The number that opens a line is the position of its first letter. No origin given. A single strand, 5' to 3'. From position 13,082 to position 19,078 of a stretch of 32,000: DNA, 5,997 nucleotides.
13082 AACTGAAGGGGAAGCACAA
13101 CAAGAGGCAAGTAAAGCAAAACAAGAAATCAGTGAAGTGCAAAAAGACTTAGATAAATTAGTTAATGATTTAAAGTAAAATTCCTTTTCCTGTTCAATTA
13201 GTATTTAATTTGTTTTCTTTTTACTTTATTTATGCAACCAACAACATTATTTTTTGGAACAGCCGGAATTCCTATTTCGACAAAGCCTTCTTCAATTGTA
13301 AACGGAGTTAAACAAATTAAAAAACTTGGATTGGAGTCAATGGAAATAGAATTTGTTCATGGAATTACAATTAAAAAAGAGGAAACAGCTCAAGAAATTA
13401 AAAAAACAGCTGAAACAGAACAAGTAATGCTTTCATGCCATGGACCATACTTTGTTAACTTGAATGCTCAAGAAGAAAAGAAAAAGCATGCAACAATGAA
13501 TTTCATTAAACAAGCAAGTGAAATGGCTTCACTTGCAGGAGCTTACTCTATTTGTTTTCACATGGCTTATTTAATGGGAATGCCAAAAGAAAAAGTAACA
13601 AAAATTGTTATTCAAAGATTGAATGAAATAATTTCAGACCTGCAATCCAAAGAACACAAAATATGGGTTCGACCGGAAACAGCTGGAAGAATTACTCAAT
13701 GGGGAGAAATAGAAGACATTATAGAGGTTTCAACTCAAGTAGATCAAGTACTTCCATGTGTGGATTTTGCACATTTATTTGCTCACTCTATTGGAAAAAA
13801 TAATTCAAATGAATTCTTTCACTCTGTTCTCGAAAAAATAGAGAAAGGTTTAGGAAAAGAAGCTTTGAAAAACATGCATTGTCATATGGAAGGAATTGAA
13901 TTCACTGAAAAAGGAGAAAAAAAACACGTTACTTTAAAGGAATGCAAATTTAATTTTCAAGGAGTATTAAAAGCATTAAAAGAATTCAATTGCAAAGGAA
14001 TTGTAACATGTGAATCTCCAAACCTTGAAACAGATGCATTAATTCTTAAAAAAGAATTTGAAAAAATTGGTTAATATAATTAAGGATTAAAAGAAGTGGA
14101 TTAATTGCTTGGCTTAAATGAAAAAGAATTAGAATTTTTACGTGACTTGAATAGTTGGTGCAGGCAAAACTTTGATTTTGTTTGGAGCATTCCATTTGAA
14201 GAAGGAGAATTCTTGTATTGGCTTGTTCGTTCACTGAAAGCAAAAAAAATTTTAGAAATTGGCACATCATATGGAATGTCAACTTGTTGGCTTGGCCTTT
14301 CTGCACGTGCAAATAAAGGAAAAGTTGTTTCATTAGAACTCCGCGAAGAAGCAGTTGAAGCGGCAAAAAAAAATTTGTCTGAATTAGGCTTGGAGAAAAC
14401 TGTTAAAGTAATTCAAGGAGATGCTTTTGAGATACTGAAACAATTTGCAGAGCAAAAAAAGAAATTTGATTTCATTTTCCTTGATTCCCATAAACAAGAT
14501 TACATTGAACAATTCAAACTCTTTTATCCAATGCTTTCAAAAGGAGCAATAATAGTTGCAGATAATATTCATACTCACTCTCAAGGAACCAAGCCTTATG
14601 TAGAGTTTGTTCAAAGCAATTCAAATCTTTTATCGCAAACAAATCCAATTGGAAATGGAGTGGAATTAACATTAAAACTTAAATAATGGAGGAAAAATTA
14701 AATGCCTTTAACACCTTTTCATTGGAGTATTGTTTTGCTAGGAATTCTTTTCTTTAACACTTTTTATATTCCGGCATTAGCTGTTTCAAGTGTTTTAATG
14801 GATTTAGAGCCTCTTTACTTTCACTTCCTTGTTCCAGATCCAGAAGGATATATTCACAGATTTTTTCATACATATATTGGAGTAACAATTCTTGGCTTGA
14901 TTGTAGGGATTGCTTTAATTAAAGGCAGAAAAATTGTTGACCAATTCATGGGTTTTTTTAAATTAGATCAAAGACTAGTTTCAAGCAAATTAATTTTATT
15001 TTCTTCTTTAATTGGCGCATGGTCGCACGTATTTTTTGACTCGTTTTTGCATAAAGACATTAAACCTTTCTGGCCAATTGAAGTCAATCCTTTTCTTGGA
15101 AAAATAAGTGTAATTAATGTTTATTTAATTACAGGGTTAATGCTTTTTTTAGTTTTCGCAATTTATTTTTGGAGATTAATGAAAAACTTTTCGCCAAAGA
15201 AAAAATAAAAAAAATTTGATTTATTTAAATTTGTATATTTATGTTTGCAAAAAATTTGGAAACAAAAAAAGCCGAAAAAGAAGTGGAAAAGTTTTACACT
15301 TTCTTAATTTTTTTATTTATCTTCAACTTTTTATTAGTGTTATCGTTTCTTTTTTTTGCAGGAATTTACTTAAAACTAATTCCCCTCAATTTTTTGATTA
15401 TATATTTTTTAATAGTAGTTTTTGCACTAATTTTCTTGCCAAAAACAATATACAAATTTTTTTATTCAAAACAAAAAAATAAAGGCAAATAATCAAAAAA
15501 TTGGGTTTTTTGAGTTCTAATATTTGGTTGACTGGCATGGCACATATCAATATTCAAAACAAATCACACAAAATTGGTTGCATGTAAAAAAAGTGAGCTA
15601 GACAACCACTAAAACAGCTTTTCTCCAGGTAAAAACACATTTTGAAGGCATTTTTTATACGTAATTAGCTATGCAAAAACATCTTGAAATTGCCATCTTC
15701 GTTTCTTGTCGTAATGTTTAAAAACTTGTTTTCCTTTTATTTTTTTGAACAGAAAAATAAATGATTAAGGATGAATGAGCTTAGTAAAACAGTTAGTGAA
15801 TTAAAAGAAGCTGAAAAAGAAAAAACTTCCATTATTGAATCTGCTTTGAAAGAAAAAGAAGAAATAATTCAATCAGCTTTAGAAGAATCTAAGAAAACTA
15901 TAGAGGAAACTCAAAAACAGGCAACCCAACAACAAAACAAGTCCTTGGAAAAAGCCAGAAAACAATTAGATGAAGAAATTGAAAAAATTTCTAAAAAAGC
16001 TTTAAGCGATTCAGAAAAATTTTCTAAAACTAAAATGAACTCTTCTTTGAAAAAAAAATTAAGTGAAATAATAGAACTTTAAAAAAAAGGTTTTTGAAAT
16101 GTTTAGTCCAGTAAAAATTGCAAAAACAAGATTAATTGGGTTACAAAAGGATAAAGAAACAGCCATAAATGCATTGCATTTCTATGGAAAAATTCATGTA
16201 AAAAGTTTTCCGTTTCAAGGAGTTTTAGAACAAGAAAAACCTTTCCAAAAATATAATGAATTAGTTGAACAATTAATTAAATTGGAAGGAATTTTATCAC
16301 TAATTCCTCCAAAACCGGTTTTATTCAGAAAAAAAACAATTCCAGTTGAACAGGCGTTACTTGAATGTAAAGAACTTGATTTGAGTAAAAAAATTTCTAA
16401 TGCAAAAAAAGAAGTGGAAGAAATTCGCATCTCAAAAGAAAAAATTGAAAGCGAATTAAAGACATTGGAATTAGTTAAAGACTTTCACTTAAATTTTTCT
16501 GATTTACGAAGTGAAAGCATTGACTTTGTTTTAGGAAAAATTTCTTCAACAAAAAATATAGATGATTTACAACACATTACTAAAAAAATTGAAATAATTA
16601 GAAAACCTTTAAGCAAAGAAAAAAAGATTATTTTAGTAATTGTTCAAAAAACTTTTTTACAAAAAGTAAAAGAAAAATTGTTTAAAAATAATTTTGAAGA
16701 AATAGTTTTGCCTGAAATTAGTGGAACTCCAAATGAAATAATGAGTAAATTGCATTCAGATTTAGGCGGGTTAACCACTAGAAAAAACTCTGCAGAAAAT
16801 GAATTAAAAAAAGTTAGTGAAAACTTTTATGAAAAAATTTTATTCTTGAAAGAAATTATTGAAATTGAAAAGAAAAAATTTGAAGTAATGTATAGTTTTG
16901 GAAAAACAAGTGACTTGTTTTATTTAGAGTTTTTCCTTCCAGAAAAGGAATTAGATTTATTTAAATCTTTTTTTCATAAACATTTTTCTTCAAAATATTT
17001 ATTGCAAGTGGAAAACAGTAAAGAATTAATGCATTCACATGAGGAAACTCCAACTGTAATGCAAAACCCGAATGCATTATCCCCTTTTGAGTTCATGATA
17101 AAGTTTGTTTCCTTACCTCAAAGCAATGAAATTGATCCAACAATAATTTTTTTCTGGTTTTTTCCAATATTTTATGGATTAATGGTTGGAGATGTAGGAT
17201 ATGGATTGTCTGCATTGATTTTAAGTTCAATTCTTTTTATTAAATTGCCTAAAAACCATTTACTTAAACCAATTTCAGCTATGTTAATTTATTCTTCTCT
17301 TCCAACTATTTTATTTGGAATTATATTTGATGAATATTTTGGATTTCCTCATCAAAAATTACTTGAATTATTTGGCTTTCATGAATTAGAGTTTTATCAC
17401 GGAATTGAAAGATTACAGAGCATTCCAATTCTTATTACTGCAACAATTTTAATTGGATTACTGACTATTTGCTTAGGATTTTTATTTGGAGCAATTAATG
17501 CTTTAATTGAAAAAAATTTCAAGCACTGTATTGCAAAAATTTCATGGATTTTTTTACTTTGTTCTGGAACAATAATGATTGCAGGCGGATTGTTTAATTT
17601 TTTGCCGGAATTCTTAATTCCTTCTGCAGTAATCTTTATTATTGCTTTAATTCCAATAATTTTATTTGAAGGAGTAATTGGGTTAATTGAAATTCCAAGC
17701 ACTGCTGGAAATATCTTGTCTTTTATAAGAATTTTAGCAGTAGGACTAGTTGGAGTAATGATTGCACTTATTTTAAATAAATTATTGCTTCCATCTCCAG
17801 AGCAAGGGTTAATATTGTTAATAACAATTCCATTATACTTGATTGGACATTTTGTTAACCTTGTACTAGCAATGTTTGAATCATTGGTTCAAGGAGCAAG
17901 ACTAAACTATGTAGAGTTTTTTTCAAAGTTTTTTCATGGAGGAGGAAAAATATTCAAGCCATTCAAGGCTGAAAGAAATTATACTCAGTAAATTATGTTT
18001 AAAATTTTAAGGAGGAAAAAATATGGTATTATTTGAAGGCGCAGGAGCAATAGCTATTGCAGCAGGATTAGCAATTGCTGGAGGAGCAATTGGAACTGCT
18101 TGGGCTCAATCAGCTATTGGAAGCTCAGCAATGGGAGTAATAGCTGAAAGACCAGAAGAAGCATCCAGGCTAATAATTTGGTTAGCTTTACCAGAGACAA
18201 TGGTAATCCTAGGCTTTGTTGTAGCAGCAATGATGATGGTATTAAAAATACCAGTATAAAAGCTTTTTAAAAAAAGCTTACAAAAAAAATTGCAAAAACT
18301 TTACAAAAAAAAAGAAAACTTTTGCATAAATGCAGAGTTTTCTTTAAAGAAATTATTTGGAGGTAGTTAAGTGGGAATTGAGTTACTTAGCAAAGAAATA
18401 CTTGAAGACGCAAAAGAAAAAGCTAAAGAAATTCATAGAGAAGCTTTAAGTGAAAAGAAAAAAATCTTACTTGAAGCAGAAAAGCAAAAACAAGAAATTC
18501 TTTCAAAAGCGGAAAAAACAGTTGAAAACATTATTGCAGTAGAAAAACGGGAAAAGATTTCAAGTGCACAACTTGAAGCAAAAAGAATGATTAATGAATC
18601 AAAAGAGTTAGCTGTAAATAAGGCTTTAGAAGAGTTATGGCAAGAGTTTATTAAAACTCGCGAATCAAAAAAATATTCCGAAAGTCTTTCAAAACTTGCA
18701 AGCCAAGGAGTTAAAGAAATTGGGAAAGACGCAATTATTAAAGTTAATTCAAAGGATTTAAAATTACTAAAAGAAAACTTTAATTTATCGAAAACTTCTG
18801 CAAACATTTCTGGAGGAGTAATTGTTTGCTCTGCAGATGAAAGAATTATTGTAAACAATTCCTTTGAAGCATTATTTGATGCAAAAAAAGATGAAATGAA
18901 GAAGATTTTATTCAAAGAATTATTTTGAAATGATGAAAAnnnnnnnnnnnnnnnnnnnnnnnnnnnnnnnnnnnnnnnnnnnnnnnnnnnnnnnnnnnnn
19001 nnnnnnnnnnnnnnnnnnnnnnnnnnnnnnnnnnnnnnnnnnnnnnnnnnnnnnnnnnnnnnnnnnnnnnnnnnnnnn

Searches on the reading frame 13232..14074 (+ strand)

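Call 16: search_protein_families(library=pfam, proteins=[window:13232-14074:+], max_evalue=0.001)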
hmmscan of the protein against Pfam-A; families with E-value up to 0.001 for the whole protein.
window:13232-14074:+ (280 aa): 1 family
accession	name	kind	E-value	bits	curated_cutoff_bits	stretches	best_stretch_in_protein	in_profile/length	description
PF01261.30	AP_endonuc_2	-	7.6e-24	85.2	31.1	1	27-268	2-235/249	Xylose isomerase-like TIM barrel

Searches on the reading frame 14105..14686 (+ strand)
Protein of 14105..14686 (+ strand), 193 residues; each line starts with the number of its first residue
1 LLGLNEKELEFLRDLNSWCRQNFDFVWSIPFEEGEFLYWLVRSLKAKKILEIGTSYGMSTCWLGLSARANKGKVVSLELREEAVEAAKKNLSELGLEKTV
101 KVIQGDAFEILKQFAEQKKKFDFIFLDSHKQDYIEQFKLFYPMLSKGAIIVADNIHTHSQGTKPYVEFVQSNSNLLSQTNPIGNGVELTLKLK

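Call 16: search_protein_families(library=pfam, proteins=[window:14105-14686:+], max_evalue=0.001)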
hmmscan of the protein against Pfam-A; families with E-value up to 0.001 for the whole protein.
window:14105-14686:+ (193 aa): 14 families
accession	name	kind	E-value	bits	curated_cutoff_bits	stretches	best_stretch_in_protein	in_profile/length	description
PF01596.23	Methyltransf_3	-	1.7e-25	90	22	1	8-159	7-159/204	O-methyltransferase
PF13578.12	Methyltransf_24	-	5.6e-18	66.2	26.3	1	50-155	1-105/105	Methyltransferase domain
PF13847.12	Methyltransf_31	-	2.6e-10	40.6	27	1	45-158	3-115/145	Methyltransferase domain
PF03602.21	Cons_hypoth95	-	8.4e-09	35.8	24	1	72-154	65-152/182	Conserved hypothetical protein 95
PF13649.12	Methyltransf_25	-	3.2e-07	31.4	27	1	49-127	1-71/97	Methyltransferase domain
PF01135.25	PCMT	-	1.3e-06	28.8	20.3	1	29-114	58-140/210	Protein-L-isoaspartate(D-aspartate) O-methyltransferase (PCMT)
PF09445.16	Methyltransf_15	-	4.4e-06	26.8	22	1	73-126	24-77/165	RNA cap guanine-N2 methyltransferase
PF08241.18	Methyltransf_11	-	1e-05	26.5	21.2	1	50-126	1-66/95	Methyltransferase domain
PF04989.18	RMNT_CmcI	-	2.1e-05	24.8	23.2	1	40-154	27-148/206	Rhamnosyl O-methyltransferase/CmcI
PF05175.20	MTS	-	5.5e-05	23.3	23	1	43-124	29-102/170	Methyltransferase small domain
PF01564.23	Spermine_synth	-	6.5e-05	23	22.9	1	72-172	43-148/186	Spermine/spermidine synthase domain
PF02390.23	Methyltransf_4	-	0.00029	20.8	24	1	47-125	3-80/173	Putative methyltransferase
PF01189.24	Methyltr_RsmB-F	-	0.00034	20.8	27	1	48-128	11-87/199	16S rRNA methyltransferase RsmB/F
PF12847.13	Methyltransf_18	-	0.00043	20.8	27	1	46-113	15-80/151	Methyltransferase domain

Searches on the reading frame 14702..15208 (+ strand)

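Call 16: search_protein_families(library=pfam, proteins=[window:14702-15208:+], max_evalue=0.001)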
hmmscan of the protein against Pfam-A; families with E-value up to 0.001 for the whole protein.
window:14702-15208:+ (168 aa): 2 families
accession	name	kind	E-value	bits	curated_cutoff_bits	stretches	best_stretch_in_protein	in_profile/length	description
PF13803.12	DUF4184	-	1.7e-06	28.4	25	1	1-163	1-175/229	Domain of unknown function (DUF4184)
PF04307.19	YdjM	-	5.6e-06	26.4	29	1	21-151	28-145/176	YdjM inner membrane protein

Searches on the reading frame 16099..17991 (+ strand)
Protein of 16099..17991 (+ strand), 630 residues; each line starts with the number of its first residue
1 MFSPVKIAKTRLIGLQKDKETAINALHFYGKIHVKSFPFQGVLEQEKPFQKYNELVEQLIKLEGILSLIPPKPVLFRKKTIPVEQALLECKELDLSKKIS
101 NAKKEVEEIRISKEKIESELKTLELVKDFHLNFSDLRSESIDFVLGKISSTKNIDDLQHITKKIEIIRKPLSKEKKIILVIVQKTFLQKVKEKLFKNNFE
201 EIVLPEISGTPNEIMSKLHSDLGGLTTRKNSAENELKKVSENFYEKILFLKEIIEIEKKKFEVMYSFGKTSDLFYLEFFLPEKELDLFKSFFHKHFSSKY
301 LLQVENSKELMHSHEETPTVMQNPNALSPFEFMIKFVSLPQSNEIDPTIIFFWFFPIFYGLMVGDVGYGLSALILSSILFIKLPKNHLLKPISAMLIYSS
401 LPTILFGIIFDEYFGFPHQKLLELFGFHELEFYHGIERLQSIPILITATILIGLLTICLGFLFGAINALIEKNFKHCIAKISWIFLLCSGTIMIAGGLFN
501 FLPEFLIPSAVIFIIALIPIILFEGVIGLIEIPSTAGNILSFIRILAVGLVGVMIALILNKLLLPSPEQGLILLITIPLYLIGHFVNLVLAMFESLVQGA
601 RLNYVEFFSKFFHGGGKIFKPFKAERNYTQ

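Call 16: search_protein_families(library=pfam, proteins=[window:16099-17991:+], max_evalue=0.001)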
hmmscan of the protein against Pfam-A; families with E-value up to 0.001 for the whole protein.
window:16099-17991:+ (630 aa): 1 family
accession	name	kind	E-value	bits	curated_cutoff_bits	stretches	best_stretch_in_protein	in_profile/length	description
PF01496.24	V_ATPase_I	-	8.4e-16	57.5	30.7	2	172-403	204-439/815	V-type ATPase 116kDa subunit family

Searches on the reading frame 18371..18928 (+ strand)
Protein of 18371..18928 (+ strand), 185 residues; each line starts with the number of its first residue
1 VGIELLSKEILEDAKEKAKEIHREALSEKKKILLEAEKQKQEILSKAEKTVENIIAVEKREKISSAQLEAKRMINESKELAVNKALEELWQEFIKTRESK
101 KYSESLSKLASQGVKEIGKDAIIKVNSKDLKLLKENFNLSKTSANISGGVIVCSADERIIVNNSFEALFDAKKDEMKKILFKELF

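Call 16: search_protein_families(library=pfam, proteins=[window:18371-18928:+], max_evalue=0.001)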
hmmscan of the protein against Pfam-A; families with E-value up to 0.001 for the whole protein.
window:18371-18928:+ (185 aa): 1 family
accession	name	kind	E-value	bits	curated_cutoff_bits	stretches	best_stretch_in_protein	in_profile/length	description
PF01991.23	vATP-synt_E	-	1.2e-19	71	24.2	1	9-185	1-199/199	ATP synthase (E/31 kDa) subunit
